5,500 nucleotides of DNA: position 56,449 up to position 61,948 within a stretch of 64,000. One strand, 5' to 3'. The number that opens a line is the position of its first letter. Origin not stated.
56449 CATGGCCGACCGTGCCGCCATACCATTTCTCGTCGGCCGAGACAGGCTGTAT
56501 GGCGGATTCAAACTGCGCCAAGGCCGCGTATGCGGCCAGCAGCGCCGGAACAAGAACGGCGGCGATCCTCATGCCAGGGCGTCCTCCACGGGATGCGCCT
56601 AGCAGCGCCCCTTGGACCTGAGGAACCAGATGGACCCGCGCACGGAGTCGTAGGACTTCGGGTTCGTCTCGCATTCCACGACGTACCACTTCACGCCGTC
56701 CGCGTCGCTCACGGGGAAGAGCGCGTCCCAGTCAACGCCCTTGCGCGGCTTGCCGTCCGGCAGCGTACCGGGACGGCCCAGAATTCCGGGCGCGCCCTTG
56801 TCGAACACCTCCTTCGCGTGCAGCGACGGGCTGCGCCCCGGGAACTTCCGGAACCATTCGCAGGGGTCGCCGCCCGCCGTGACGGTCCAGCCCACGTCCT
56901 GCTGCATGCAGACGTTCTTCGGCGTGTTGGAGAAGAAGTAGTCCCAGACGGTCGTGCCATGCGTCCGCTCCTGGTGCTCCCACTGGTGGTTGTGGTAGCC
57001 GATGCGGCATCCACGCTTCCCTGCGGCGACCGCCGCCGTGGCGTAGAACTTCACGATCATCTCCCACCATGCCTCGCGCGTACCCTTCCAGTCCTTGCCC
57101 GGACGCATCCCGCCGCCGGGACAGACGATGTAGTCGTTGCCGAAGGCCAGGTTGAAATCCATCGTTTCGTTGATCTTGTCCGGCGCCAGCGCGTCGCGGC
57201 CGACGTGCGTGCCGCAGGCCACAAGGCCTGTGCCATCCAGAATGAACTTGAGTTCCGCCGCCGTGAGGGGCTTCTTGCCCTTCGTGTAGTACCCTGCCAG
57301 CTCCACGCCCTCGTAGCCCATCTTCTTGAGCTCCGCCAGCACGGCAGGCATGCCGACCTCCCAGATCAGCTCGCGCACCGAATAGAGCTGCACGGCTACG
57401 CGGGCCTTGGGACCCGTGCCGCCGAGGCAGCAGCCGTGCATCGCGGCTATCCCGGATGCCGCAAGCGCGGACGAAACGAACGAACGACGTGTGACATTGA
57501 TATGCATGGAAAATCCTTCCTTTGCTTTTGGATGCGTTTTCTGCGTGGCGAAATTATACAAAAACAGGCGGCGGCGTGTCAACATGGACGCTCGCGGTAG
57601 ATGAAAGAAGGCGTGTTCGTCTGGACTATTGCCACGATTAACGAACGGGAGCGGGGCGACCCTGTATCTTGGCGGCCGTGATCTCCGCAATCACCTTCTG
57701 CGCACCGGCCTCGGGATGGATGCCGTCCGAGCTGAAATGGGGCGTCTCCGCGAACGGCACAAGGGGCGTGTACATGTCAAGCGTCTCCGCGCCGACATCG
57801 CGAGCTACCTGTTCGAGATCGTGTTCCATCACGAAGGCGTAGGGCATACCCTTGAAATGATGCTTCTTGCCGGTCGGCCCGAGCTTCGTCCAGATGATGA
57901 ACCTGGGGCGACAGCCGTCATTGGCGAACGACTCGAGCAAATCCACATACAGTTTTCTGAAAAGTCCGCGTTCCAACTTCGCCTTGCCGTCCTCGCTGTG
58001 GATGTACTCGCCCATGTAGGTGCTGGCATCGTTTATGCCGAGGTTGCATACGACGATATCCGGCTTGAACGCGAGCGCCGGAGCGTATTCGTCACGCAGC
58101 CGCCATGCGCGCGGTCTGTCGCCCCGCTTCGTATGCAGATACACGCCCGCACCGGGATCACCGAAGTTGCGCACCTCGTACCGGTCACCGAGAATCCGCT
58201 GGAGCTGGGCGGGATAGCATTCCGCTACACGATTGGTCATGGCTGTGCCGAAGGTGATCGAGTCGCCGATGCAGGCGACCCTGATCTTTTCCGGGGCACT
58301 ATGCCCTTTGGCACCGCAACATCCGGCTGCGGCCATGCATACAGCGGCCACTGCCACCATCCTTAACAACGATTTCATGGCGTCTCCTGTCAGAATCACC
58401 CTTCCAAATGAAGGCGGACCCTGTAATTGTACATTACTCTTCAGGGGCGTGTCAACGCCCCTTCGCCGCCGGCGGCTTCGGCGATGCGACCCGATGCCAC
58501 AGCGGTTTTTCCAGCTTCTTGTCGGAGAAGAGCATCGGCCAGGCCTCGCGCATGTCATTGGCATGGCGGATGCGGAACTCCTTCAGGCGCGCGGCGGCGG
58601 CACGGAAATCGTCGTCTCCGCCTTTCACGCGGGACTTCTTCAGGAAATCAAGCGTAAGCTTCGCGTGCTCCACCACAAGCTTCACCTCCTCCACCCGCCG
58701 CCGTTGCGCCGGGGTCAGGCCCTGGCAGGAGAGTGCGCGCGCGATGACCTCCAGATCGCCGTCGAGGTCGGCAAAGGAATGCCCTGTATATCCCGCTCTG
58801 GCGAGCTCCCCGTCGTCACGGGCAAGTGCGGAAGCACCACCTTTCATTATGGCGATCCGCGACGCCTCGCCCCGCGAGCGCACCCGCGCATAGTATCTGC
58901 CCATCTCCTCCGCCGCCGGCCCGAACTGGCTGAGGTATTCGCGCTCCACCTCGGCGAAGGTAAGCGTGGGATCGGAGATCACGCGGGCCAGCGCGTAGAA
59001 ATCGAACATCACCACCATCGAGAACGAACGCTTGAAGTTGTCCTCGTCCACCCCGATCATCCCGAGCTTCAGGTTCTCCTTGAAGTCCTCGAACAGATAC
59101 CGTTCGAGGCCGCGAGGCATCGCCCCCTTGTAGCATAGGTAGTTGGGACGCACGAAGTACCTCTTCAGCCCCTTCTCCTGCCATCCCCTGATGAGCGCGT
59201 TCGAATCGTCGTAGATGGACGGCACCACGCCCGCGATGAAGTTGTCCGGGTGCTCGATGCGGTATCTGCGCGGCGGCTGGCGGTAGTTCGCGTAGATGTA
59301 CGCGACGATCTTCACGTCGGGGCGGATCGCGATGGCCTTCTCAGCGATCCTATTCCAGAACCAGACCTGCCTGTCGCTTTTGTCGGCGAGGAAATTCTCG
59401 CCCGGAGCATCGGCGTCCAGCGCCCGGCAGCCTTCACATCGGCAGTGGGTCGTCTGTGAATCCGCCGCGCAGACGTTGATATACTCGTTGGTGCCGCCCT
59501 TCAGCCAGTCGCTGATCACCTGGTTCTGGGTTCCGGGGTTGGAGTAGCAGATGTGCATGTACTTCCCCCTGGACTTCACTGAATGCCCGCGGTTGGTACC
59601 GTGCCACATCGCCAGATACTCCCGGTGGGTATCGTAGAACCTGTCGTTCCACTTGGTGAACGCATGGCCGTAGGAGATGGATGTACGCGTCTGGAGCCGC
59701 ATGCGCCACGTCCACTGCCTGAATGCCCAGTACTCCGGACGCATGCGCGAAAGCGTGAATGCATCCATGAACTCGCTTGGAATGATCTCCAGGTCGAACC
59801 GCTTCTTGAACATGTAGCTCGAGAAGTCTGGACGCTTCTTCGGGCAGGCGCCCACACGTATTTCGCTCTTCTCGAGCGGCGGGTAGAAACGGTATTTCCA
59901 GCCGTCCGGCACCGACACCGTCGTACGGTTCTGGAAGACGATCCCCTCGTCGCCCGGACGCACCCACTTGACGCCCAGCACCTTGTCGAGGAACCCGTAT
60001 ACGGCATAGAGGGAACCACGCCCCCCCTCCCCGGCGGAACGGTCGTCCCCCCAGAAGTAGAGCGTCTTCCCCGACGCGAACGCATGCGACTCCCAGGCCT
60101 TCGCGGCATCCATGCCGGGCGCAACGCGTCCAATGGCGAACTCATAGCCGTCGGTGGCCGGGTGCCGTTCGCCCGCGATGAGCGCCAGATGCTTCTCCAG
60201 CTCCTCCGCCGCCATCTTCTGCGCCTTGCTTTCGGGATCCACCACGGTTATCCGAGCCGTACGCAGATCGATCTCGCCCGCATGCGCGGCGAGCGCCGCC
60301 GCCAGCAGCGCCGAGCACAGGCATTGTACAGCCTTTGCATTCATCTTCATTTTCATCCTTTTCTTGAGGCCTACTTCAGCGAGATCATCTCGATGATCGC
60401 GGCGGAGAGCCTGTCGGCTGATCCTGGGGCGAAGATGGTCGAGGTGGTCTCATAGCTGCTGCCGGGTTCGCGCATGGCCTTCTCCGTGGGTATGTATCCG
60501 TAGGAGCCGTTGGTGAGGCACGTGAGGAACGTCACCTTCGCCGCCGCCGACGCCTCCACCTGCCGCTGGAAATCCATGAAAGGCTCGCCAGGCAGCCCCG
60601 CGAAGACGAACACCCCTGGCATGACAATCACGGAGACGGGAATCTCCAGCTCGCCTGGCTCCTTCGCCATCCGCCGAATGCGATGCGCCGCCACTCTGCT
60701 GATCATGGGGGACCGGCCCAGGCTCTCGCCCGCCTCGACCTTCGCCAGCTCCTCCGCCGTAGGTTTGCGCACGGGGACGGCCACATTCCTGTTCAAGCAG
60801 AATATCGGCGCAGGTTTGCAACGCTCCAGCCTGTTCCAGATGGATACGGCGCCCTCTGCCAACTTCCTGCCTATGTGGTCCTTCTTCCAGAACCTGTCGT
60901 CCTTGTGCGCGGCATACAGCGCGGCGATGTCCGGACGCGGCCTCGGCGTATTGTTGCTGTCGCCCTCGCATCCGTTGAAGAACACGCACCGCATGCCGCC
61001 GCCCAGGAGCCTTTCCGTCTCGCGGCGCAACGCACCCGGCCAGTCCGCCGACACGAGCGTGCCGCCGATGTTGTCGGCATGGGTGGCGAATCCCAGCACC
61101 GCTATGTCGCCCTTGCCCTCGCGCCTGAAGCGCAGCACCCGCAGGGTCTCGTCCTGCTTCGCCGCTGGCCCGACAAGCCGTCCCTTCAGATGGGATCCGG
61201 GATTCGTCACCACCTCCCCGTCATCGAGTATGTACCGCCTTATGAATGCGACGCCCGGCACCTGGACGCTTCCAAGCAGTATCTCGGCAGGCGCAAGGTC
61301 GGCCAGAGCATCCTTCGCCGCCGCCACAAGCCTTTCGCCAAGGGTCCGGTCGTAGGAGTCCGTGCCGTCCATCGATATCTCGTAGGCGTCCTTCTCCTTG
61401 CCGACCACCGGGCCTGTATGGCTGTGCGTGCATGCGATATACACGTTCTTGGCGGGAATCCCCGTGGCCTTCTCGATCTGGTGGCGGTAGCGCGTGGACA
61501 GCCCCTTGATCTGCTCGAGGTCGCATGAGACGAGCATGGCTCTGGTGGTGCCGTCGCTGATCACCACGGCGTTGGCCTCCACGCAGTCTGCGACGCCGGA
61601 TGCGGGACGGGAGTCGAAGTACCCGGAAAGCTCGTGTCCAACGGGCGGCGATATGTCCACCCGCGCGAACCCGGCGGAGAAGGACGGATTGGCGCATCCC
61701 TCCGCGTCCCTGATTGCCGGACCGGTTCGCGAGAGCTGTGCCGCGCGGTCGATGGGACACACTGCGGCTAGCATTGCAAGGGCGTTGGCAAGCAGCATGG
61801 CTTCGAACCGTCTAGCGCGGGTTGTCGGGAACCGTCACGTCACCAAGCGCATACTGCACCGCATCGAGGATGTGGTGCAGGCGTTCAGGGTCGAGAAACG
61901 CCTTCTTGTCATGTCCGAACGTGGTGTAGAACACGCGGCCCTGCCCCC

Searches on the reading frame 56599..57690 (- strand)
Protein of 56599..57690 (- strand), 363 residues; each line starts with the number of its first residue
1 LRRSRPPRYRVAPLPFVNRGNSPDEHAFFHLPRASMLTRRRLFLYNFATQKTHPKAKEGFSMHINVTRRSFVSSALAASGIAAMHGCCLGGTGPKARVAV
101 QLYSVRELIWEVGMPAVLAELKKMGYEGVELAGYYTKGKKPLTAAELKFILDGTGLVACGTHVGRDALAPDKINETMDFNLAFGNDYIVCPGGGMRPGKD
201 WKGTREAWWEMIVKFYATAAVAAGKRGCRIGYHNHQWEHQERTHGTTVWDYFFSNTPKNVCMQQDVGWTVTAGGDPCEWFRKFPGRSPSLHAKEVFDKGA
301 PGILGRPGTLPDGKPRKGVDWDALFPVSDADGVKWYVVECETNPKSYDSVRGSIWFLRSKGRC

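Call 62: search_protein_families(library=pfam, proteins=[window:56599-57690:-], max_evalue=0.001)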
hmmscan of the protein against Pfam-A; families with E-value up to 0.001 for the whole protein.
window:56599-57690:- (363 aa): 1 family
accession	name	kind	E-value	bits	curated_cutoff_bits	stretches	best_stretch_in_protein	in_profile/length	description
PF01261.30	AP_endonuc_2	-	1.8e-10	41.4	31.1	1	118-345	1-237/249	Xylose isomerase-like TIM barrel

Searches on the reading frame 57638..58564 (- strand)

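Call 62: search_protein_families(library=pfam, proteins=[window:57638-58564:-], max_evalue=0.001)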
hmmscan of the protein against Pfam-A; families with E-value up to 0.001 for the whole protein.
window:57638-58564:- (308 aa): 2 families
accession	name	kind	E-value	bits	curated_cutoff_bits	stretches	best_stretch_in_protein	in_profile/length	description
PF13472.12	Lipase_GDSL_2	-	1.5e-14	55.3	32.9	1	98-286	1-173/178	GDSL-like Lipase/Acylhydrolase family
PF00657.28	Lipase_GDSL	-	5e-07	30.5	23.6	1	96-294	1-206/208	GDSL-like Lipase/Acylhydrolase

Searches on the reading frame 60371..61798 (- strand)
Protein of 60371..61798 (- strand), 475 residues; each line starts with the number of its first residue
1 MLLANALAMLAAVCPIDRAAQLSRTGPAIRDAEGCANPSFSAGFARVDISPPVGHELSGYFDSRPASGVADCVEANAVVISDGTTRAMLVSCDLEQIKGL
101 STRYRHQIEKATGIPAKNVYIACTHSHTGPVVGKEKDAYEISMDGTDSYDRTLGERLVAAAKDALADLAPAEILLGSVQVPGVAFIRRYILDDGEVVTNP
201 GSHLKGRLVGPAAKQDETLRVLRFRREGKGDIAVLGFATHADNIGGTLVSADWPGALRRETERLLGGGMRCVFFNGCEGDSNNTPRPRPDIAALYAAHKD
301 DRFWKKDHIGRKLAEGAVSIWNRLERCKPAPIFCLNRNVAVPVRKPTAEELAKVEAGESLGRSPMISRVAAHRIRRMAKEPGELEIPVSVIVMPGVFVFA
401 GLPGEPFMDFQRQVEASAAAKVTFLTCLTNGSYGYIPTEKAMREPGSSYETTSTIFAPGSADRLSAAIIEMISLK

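Call 62: search_protein_families(library=pfam, proteins=[window:60371-61798:-], max_evalue=0.001)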
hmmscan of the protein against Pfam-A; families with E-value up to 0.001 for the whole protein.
window:60371-61798:- (475 aa): 1 family
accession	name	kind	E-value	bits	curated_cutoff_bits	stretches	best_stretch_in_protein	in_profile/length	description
PF04734.18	Ceramidase_alk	-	2.9e-10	39.8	32.1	1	40-261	1-226/509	Neutral/alkaline non-lysosomal ceramidase, N-terminal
